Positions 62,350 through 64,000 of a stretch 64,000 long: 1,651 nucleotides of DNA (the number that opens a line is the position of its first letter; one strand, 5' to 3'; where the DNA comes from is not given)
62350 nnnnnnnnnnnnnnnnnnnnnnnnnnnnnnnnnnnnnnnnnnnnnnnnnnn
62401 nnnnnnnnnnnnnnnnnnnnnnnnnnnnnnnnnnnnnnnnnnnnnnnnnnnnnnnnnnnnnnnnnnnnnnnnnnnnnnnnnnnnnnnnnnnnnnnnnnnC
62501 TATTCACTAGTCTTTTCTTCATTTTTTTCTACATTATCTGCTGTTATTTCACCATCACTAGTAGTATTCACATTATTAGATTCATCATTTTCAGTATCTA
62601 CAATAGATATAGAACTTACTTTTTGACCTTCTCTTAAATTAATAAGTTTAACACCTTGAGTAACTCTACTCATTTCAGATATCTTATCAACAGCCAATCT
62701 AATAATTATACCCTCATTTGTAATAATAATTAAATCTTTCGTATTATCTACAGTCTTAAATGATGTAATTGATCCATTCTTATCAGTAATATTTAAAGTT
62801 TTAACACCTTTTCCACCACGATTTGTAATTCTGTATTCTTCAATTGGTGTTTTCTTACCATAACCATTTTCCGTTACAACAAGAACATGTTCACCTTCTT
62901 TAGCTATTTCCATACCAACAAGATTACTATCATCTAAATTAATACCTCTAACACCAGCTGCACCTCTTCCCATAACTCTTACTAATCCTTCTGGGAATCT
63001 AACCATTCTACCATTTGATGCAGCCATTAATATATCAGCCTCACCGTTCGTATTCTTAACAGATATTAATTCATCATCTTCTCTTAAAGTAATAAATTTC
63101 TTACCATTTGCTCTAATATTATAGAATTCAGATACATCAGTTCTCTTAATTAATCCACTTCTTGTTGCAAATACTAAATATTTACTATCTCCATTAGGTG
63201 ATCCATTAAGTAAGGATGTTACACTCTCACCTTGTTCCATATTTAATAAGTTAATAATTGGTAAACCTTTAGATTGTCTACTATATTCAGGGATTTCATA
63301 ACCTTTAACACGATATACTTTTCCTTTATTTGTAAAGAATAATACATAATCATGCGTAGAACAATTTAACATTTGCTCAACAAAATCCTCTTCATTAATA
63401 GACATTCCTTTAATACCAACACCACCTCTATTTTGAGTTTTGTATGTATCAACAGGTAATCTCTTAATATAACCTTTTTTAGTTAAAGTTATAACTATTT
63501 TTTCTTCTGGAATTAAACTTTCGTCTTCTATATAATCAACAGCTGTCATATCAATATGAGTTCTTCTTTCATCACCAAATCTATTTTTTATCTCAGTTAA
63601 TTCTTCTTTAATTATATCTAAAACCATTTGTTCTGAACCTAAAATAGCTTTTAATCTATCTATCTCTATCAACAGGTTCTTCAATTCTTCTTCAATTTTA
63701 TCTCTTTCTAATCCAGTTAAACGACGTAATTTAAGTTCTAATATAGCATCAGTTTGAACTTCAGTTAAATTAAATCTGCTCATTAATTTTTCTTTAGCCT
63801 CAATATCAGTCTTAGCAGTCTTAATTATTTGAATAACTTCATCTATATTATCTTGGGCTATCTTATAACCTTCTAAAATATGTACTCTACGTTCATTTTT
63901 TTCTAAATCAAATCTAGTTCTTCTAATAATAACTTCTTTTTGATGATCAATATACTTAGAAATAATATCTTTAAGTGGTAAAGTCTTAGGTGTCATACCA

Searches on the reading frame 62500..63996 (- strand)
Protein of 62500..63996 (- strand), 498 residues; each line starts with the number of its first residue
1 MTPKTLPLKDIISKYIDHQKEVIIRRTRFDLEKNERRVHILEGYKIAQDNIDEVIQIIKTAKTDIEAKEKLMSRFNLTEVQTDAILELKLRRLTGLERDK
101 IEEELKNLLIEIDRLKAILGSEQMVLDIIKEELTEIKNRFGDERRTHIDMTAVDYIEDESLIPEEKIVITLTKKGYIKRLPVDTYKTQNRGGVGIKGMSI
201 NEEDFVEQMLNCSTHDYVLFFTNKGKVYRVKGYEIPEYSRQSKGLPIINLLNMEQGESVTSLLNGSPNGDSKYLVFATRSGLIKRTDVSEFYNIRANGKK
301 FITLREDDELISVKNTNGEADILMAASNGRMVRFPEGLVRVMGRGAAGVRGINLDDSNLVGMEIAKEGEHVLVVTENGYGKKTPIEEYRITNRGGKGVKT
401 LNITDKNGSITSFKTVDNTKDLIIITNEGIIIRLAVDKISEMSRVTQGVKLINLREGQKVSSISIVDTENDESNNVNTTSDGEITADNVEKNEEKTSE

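Call 8: search_protein_families(library=pfam, proteins=[window:62500-63996:-])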
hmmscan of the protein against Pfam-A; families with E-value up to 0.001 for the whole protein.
window:62500-63996:- (498 aa): 2 families
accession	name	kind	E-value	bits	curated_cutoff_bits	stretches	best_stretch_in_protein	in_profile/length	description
PF03989.18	DNA_gyraseA_C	-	1.4e-79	261.7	27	6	369-416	1-47/48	DNA gyrase C-terminal domain, beta-propeller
PF00521.26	DNA_topoisoIV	-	1.2e-26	94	31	1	3-133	303-431/432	DNA gyrase/topoisomerase IV, subunit A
